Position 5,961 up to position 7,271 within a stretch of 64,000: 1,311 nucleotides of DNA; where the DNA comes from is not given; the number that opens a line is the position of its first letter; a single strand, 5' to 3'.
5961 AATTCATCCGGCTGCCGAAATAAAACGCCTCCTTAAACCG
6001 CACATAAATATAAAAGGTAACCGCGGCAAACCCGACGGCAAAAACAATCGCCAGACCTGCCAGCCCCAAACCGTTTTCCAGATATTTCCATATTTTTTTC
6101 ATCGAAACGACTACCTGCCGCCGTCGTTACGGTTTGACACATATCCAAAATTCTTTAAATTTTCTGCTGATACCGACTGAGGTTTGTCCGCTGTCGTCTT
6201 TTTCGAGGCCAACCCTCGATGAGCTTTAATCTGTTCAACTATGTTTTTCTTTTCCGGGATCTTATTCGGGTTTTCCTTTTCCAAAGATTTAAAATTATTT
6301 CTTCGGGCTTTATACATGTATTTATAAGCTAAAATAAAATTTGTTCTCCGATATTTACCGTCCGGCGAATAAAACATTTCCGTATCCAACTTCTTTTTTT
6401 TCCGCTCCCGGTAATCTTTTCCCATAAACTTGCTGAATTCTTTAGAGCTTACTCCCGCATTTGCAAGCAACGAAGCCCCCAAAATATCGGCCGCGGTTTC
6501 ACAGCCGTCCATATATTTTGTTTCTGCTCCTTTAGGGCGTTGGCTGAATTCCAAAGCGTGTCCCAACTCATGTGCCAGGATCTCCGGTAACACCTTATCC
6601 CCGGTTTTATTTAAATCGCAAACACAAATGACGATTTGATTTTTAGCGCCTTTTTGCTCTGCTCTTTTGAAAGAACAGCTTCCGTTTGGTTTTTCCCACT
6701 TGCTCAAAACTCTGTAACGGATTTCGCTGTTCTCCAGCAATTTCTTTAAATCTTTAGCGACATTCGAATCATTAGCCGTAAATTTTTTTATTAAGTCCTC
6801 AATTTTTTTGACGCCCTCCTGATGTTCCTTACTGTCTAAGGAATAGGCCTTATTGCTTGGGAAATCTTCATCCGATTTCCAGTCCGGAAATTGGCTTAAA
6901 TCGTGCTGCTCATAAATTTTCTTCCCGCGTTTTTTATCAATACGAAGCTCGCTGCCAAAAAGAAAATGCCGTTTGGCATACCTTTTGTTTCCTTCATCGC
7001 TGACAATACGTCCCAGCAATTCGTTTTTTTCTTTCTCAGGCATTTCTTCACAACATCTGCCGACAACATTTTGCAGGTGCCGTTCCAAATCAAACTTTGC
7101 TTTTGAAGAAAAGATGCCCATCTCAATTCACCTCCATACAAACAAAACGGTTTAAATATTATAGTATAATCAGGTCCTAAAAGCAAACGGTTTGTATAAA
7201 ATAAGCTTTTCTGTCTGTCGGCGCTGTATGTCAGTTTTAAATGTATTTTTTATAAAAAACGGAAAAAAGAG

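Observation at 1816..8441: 6.6 kb block of orphan genes inserted between tRNA-Trp and secE-nusG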

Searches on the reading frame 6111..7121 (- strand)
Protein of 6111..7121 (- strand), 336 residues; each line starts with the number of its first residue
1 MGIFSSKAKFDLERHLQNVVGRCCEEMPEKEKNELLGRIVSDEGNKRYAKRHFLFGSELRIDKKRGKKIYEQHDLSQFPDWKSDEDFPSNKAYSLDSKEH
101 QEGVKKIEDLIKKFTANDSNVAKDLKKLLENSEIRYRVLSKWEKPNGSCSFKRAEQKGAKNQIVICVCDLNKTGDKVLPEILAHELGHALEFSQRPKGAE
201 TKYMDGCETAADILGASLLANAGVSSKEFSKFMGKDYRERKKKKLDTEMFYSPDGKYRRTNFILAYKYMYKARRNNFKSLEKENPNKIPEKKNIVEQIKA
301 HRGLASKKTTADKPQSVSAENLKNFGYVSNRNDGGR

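Call 4: search_protein_families(library=pfam, proteins=[window:6111-7121:-], max_evalue=1)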
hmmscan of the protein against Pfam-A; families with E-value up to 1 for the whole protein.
window:6111-7121:- (336 aa): 4 families
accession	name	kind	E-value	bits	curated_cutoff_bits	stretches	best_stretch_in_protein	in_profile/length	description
PF03993.17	DUF349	-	0.0062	17.3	23.9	1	261-302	5-46/75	Domain of Unknown Function (DUF349)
PF10263.15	SprT-like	-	0.013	15.8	25.6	1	130-195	17-78/108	SprT-like family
PF10026.15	DUF2268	-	0.044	13.7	23.6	1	155-197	43-84/195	Predicted Zn-dependent protease (DUF2268)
PF01435.24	Peptidase_M48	-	0.047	14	20.3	0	169-190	55-77/186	Peptidase family M48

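Call 5: search_protein_families(library=ncbifam, proteins=[window:6111-7121:-], max_evalue=1)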
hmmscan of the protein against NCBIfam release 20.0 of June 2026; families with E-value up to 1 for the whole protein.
window:6111-7121:- (336 aa): 1 family
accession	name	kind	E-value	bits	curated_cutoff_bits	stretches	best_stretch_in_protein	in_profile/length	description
TIGR03988.1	antisig_RsrA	equivalog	0.028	14.5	62.5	1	9-40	38-71/77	mycothiol system anti-sigma-R factor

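Call 36: find_homologous_proteins(query=window:6111-7121:-, max_evalue=0.001)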
Query window:6111-7121:- (336 aa): 10 proteins with E <= 0.001 among 2169 candidates.
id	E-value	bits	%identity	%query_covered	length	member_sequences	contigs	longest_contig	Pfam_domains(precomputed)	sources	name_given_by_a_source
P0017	1.9e-220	749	100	100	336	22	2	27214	-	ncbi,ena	-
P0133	3.9e-196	669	89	100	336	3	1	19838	-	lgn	-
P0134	4.2e-191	652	87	100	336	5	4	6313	-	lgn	-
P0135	1.4e-124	434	63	100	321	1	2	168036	-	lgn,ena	-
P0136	8.5e-104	366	57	99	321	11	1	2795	-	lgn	-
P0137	1.6e-78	283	47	99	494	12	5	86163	-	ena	-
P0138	7.8e-73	264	47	93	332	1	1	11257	-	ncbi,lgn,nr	ncbi:MAG: hypothetical protein Q4F75_05510 [Pseudomonadota bacterium]|nr:hypothetical protein [Pseud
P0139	8.7e-70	254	46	92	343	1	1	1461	-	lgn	-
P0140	4.0e-63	232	45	82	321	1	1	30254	-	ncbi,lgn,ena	-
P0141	7.3e-43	165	56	43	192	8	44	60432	-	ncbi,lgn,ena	-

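Call 38: find_encoding_contigs(protein=P0135, flank=8000, max_places=2)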
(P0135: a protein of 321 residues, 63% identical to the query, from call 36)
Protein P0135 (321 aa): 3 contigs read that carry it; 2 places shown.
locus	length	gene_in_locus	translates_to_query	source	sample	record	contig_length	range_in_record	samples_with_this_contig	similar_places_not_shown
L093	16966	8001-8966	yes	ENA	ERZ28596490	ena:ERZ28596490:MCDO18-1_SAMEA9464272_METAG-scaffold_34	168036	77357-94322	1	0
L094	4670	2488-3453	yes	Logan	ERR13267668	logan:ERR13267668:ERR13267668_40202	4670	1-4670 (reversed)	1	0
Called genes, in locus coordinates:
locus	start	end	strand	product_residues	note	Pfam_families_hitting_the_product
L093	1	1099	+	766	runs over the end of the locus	-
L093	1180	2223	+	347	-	-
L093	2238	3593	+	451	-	PF00754:F5_F8_type_C (faint)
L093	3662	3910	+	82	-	-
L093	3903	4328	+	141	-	-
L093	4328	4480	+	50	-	-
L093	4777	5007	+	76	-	-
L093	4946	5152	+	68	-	-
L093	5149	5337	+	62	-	-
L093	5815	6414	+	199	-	PF00589:Phage_integrase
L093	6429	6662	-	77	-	-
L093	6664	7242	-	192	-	-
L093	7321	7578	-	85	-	-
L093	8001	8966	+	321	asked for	-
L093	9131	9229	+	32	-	-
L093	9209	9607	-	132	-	-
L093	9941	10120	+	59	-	-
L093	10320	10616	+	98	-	-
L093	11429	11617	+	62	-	PF00584:SecE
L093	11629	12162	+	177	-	PF02357:NusG, PF00467:KOW (weak)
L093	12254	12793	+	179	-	PF01741:MscL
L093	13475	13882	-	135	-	-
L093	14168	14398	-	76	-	-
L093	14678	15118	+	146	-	PF03946:Ribosomal_L11_N, PF00298:Ribosomal_L11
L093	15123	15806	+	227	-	PF00687:Ribosomal_L1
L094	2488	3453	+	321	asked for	-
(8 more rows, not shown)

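Call 55: search_protein_families(library=phrogs, proteins=[window:6111-7121:-], max_evalue=0.01)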
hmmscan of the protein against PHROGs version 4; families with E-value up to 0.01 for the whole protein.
window:6111-7121:- (336 aa): 1 family
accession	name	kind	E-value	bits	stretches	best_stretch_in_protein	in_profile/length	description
phrog_87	-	other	9.9e-05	23.2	1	105-219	23-127/227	metallo-protease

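Call 56: search_protein_families(library=padloc, proteins=[window:6111-7121:-], max_evalue=0.01)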
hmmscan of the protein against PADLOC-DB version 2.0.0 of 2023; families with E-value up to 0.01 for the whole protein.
window:6111-7121:- (336 aa): 0 families

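Call 57: predict_structure(alignment_id=A2)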
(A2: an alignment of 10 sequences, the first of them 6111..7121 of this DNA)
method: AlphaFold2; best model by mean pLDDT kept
length: 336 residues; sequences in the alignment: 10
mean_pLDDT: 76.2   pTM: 0.74
mean pLDDT of the five models: 76.2, 73.6, 73.6, 72.5, 70.4
residues with pLDDT >= 90: 155; 70-90: 67; 50-70: 46; < 50: 68
segments of 3 or more residues with pLDDT < 50: 1-7, 56-59, 61-71, 284-293, 303-336
pLDDT, mean of each block of 10 residues (from residue 1): 48 88 88 90 63 51 41 65 90 95 97 94 96 96 93 88 95 94 96 82 75 95 90 92 80 80 92 74 45 50 43 37 38 31
secondary structure, 60 per line:
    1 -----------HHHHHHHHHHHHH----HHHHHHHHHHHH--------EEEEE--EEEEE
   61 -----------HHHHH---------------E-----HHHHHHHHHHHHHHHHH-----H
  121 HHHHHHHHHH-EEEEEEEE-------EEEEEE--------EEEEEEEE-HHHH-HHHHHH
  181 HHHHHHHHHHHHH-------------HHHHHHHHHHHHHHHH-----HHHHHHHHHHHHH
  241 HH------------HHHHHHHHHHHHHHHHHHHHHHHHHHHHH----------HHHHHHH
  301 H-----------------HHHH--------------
elements in order: H12-24 H29-40 E49-53 E56-60 H72-76 H98-114 H120-130 E132-139 E147-152 E161-168 H170-173 H175-193 H207-222 H228-242 H255-283 H294-301 H319-322
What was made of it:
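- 6111..7121 (-): hexxh336: an M48-like zincin metallopeptidase with no signal peptide. Compositionally atypical. AF2 pLDDT 76 (call 57).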

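Call 67: search_protein_representatives(alignment_id=A2)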
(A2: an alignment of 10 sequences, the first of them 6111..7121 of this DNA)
Query: 10 sequences, 323 profile positions. Proteins with E-value up to 0.001 (for the whole library): 58; up to 1e-10: 29; up to 1e-30: 20. The best 58 are listed.
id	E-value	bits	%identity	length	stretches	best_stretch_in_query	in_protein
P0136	8.8e-146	501.9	-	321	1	3-323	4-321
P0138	2.3e-143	493.9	-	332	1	5-323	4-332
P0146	8.5e-124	429.6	-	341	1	8-323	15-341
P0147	5.5e-100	351.4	-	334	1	1-323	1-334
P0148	3.7e-98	345.4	-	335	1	8-320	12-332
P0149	2.7e-92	326.1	-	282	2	129-303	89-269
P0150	9.0e-83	294.8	-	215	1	110-322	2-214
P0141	3.7e-81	289.5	-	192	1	126-319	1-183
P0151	1.1e-71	258.3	-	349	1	6-310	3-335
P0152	5.3e-70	252.9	-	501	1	6-297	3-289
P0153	3.6e-54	200.8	-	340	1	6-294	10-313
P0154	4.1e-54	200.6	-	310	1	8-316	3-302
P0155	3.5e-49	184.4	-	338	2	65-307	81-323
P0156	3.6e-49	184.4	-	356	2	67-317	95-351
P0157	1.8e-48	182.1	-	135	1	167-273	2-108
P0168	4.7e-16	75.6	-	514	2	92-255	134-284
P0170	4.1e-14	69.2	-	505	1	87-264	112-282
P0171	3.7e-11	59.5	-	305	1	105-230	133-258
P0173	9.9e-10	54.8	-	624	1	81-231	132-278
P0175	3.3e-09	53.1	-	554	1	95-225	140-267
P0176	4.2e-09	52.7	-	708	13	144-172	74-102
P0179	4.6e-08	49.3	-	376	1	98-225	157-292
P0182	1.9e-07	47.3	-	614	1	95-228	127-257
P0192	2.3e-05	40.5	-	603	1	92-231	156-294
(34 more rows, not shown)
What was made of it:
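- Closest known: M48 family zinc metallopeptidases. Different: The family is tiny, with 58 representatives (call 67).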

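Call 68: search_protein_families(library=pfam, proteins=[P0152, P0168, P0170, P0173, P0175, P0176, P0179, P0182, P0192, P0171], max_evalue=0.001)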
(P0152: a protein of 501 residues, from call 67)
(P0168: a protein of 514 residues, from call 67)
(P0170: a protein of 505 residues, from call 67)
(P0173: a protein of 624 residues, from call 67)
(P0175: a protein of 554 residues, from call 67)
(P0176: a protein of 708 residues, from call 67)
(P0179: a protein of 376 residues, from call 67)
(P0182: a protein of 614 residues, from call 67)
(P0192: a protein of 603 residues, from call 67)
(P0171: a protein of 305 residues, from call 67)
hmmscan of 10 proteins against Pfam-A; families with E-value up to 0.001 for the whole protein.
P0152 (501 aa): 0 families

P0168 (514 aa): 0 families

P0170 (505 aa): 0 families

P0173 (624 aa): 0 families

P0175 (554 aa): 1 family
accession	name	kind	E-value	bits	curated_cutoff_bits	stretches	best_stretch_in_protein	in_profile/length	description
PF01435.24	Peptidase_M48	-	0.00028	21.2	20.3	0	202-267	49-114/186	Peptidase family M48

P0176 (708 aa): 4 families
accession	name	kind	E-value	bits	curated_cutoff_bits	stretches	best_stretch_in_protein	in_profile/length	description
PF00557.29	Peptidase_M24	-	9.3e-51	173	23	0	655-698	90-131/208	Metallopeptidase family M24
PF03834.20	Rad10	-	2.3e-23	82.7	28.1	0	34-52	65-83/115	Binding domain of DNA repair protein Ercc1 (rad10/Swi10)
PF17495.7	OrfA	-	1.2e-07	32.3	27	0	218-254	66-102/106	Vpr-like OrfA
PF00131.25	Metallothio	-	3.1e-07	30.8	23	0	35-71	18-54/64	Metallothionein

P0179 (376 aa): 0 families

P0182 (614 aa): 0 families

P0192 (603 aa): 0 families

P0171 (305 aa): 0 families
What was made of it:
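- On M48 zinc metallopeptidase (hexxh336): Only the distant relative P0175 passes, at 21.2 bits (call 68).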

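Call 73: find_encoding_contigs(protein=P0137, flank=9000, max_places=1)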
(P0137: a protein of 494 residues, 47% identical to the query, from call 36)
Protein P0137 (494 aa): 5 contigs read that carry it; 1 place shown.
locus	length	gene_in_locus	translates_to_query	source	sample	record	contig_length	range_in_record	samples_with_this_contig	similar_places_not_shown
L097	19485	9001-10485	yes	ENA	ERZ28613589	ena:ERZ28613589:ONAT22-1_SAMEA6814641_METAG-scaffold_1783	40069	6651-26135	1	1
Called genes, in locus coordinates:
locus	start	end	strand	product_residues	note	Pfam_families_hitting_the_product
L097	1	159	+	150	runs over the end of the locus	PF09424:YqeY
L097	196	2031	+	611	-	PF01807:Zn_ribbon_DnaG, PF08275:DNAG_N, PF01751:Toprim, PF13155:Toprim_2, PF13662:Toprim_4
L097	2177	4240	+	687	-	PF03979:Sigma70_r1_1, PF00140:Sigma70_r1_2, PF04546:Sigma70_ner, PF04542:Sigma70_r2, PF04539:Sigma70_r3, PF04545:Sigma70_r4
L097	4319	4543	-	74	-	PF00893:Multi_Drug_Res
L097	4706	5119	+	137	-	-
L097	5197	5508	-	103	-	PF01909:NTP_transf_2, PF18765:Polbeta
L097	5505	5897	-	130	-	PF08780:NTase_sub_bind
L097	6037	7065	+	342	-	PF01594:AI-2E_transport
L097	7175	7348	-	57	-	-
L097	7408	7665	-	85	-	-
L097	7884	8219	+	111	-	PF12844:HTH_19, PF13560:HTH_31, PF01381:HTH_3, PF13443:HTH_26 (weak)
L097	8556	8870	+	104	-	-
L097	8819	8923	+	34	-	-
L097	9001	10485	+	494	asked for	-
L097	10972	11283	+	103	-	-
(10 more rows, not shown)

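Call 74: search_protein_families(library=pfam, proteins=[L093:5815-6414:+, L093:2238-3593:+, L093:1162-2223:+, L093:3879-4328:+], max_evalue=0.001)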
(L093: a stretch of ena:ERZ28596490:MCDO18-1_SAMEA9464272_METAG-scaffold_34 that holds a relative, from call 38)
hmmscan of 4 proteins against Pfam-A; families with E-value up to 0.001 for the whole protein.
L093:5815-6414:+ (199 aa): 1 family
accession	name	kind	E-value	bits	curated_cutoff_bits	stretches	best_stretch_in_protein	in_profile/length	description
PF00589.27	Phage_integrase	-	3.1e-18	66.6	27.1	1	9-188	2-169/172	Phage integrase family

L093:2238-3593:+ (451 aa): 1 family
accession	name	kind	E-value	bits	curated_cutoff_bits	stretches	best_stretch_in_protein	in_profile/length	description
PF00754.31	F5_F8_type_C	-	1.5e-05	25.5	28.2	1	317-434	14-126/127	F5/8 type C domain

L093:1162-2223:+ (353 aa): 0 families

L093:3879-4328:+ (149 aa): 0 families
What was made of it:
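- On tRNA-integrated genomic island (Islander definition): An integrase is present next to the hexxh homologue in L093 (calls 38, 74).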

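Call 85: find_related_loci(query=A2, collection=viral_contigs, flank=6000)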
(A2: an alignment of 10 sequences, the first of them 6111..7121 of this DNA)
Query A2 (336 aa) in viral_contigs; peptide patterns used: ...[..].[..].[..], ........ (x = any residue, [..] = any of these).
600 stretches matched a pattern, but none encodes a relative of the query by tblastn (E <= 1e-3).
